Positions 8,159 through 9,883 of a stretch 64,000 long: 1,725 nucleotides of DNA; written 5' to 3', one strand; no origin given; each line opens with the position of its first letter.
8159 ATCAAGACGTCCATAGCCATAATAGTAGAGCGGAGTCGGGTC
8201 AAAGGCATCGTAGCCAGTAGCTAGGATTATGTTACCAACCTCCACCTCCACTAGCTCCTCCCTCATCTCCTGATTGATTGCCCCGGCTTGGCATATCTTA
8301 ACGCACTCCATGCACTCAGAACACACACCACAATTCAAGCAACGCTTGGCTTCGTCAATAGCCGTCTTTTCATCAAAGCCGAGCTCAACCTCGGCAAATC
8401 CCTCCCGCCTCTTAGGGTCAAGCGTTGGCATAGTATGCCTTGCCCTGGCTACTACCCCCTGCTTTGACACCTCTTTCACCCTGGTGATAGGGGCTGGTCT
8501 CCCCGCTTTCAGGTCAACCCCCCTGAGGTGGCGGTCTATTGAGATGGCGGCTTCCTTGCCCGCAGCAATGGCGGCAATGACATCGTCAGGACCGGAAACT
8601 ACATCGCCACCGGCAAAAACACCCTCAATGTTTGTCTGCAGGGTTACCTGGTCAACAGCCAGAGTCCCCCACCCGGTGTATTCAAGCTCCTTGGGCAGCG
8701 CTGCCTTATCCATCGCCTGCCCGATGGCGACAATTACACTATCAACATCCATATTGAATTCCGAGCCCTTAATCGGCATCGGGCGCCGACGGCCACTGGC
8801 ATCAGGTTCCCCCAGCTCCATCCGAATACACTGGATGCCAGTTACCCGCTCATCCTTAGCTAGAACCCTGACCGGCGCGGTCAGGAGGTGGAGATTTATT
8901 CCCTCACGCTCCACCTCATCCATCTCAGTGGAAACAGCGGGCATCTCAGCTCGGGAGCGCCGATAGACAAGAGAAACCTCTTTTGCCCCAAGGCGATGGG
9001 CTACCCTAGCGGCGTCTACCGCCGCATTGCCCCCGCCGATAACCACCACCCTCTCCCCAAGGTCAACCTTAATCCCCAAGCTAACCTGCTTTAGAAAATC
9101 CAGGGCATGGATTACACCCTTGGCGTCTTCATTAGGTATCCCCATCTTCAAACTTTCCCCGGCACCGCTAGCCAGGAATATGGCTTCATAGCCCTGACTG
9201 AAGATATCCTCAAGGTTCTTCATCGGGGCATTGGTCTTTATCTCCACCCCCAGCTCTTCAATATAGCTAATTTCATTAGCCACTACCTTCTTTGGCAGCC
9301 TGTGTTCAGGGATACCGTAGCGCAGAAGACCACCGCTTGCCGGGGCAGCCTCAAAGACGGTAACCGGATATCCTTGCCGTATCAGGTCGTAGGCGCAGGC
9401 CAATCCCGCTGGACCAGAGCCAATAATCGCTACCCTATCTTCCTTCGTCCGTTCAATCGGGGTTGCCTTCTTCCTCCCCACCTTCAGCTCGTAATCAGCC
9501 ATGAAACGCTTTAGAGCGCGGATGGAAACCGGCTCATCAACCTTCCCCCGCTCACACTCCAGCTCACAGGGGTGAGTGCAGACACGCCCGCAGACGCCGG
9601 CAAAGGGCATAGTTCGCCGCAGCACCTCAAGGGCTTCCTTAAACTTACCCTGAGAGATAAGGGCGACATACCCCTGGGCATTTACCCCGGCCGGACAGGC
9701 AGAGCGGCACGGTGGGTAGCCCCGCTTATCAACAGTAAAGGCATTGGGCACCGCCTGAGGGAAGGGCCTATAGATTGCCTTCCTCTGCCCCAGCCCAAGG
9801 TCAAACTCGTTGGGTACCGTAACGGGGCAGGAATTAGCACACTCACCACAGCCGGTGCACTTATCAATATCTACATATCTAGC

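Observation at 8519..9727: Complete GltD/NfnB-like NAD(P)H module nested inside the inserted ferredoxin domain of HdrA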

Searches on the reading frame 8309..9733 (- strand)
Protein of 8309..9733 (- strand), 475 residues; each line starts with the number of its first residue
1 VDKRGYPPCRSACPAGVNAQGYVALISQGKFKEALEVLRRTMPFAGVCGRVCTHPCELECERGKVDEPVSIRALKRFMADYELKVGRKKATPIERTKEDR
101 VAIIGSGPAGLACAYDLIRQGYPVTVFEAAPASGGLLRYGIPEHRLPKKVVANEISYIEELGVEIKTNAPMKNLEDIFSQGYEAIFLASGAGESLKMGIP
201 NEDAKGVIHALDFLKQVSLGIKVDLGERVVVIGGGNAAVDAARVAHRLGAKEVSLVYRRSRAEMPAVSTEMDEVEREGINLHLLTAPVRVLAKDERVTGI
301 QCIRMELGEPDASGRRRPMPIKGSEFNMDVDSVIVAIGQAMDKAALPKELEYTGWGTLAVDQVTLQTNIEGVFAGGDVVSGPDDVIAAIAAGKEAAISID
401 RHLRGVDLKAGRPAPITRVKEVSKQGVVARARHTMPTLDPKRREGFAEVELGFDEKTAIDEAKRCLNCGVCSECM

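Call 21: search_solved_structures(query=window:8309-9733:-, max_evalue=1e-20, show_alignments=5)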
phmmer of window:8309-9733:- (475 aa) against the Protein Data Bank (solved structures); distinct sequences matched with E-value up to 1e-20: 12.
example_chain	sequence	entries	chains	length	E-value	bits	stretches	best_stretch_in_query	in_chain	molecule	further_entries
9n5u_A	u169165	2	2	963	6.5e-129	434.4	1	7-410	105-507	NfnA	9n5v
9bov_A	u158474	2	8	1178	6.9e-127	427.7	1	6-471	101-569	Molybdopterin oxidoreductase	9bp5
8oh5_C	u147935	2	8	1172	5.9e-106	358.7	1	6-470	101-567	Formate dehydrogenase-O, major subunit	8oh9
4ylf_B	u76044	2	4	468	6.9e-95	322.2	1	8-405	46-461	Dihydropyrimidine dehydrogenase subunit A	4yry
5jca_L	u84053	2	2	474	2.9e-84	287.1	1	6-403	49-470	NADH-dependent Ferredoxin:NADP Oxidoreductase (NfnI) subunit alpha | NADH-dependent Ferredoxin:NADP Oxidoreductase subunit alpha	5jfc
5vj7_A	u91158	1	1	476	2.3e-75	257.8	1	6-403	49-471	Oxidoreductase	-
6s6s_G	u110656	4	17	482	1.6e-66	228.6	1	5-404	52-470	Glutamate synthase [NADPH] small chain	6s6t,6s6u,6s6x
2vdc_G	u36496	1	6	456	1.2e-64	222.5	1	5-404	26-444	GLUTAMATE SYNTHASE [NADPH] SMALL CHAIN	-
7mfm_I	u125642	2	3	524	2.6e-44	155.5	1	11-410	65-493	Glutamate synthase (NADPH) small chain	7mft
7m31_A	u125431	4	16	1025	5.2e-35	124.8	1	7-404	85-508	Dihydropyrimidine dehydrogenase [NADP(+)]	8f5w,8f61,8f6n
1h7x_A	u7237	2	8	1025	5.2e-35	124.8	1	7-404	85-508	DIHYDROPYRIMIDINE DEHYDROGENASE | Dihydropyrimidine dehydrogenase [NADP(+)]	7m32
1gt8_A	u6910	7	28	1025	5.3e-35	124.8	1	7-404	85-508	DIHYDROPYRIMIDINE DEHYDROGENASE | Dihydropyrimidine dehydrogenase [NADP(+)]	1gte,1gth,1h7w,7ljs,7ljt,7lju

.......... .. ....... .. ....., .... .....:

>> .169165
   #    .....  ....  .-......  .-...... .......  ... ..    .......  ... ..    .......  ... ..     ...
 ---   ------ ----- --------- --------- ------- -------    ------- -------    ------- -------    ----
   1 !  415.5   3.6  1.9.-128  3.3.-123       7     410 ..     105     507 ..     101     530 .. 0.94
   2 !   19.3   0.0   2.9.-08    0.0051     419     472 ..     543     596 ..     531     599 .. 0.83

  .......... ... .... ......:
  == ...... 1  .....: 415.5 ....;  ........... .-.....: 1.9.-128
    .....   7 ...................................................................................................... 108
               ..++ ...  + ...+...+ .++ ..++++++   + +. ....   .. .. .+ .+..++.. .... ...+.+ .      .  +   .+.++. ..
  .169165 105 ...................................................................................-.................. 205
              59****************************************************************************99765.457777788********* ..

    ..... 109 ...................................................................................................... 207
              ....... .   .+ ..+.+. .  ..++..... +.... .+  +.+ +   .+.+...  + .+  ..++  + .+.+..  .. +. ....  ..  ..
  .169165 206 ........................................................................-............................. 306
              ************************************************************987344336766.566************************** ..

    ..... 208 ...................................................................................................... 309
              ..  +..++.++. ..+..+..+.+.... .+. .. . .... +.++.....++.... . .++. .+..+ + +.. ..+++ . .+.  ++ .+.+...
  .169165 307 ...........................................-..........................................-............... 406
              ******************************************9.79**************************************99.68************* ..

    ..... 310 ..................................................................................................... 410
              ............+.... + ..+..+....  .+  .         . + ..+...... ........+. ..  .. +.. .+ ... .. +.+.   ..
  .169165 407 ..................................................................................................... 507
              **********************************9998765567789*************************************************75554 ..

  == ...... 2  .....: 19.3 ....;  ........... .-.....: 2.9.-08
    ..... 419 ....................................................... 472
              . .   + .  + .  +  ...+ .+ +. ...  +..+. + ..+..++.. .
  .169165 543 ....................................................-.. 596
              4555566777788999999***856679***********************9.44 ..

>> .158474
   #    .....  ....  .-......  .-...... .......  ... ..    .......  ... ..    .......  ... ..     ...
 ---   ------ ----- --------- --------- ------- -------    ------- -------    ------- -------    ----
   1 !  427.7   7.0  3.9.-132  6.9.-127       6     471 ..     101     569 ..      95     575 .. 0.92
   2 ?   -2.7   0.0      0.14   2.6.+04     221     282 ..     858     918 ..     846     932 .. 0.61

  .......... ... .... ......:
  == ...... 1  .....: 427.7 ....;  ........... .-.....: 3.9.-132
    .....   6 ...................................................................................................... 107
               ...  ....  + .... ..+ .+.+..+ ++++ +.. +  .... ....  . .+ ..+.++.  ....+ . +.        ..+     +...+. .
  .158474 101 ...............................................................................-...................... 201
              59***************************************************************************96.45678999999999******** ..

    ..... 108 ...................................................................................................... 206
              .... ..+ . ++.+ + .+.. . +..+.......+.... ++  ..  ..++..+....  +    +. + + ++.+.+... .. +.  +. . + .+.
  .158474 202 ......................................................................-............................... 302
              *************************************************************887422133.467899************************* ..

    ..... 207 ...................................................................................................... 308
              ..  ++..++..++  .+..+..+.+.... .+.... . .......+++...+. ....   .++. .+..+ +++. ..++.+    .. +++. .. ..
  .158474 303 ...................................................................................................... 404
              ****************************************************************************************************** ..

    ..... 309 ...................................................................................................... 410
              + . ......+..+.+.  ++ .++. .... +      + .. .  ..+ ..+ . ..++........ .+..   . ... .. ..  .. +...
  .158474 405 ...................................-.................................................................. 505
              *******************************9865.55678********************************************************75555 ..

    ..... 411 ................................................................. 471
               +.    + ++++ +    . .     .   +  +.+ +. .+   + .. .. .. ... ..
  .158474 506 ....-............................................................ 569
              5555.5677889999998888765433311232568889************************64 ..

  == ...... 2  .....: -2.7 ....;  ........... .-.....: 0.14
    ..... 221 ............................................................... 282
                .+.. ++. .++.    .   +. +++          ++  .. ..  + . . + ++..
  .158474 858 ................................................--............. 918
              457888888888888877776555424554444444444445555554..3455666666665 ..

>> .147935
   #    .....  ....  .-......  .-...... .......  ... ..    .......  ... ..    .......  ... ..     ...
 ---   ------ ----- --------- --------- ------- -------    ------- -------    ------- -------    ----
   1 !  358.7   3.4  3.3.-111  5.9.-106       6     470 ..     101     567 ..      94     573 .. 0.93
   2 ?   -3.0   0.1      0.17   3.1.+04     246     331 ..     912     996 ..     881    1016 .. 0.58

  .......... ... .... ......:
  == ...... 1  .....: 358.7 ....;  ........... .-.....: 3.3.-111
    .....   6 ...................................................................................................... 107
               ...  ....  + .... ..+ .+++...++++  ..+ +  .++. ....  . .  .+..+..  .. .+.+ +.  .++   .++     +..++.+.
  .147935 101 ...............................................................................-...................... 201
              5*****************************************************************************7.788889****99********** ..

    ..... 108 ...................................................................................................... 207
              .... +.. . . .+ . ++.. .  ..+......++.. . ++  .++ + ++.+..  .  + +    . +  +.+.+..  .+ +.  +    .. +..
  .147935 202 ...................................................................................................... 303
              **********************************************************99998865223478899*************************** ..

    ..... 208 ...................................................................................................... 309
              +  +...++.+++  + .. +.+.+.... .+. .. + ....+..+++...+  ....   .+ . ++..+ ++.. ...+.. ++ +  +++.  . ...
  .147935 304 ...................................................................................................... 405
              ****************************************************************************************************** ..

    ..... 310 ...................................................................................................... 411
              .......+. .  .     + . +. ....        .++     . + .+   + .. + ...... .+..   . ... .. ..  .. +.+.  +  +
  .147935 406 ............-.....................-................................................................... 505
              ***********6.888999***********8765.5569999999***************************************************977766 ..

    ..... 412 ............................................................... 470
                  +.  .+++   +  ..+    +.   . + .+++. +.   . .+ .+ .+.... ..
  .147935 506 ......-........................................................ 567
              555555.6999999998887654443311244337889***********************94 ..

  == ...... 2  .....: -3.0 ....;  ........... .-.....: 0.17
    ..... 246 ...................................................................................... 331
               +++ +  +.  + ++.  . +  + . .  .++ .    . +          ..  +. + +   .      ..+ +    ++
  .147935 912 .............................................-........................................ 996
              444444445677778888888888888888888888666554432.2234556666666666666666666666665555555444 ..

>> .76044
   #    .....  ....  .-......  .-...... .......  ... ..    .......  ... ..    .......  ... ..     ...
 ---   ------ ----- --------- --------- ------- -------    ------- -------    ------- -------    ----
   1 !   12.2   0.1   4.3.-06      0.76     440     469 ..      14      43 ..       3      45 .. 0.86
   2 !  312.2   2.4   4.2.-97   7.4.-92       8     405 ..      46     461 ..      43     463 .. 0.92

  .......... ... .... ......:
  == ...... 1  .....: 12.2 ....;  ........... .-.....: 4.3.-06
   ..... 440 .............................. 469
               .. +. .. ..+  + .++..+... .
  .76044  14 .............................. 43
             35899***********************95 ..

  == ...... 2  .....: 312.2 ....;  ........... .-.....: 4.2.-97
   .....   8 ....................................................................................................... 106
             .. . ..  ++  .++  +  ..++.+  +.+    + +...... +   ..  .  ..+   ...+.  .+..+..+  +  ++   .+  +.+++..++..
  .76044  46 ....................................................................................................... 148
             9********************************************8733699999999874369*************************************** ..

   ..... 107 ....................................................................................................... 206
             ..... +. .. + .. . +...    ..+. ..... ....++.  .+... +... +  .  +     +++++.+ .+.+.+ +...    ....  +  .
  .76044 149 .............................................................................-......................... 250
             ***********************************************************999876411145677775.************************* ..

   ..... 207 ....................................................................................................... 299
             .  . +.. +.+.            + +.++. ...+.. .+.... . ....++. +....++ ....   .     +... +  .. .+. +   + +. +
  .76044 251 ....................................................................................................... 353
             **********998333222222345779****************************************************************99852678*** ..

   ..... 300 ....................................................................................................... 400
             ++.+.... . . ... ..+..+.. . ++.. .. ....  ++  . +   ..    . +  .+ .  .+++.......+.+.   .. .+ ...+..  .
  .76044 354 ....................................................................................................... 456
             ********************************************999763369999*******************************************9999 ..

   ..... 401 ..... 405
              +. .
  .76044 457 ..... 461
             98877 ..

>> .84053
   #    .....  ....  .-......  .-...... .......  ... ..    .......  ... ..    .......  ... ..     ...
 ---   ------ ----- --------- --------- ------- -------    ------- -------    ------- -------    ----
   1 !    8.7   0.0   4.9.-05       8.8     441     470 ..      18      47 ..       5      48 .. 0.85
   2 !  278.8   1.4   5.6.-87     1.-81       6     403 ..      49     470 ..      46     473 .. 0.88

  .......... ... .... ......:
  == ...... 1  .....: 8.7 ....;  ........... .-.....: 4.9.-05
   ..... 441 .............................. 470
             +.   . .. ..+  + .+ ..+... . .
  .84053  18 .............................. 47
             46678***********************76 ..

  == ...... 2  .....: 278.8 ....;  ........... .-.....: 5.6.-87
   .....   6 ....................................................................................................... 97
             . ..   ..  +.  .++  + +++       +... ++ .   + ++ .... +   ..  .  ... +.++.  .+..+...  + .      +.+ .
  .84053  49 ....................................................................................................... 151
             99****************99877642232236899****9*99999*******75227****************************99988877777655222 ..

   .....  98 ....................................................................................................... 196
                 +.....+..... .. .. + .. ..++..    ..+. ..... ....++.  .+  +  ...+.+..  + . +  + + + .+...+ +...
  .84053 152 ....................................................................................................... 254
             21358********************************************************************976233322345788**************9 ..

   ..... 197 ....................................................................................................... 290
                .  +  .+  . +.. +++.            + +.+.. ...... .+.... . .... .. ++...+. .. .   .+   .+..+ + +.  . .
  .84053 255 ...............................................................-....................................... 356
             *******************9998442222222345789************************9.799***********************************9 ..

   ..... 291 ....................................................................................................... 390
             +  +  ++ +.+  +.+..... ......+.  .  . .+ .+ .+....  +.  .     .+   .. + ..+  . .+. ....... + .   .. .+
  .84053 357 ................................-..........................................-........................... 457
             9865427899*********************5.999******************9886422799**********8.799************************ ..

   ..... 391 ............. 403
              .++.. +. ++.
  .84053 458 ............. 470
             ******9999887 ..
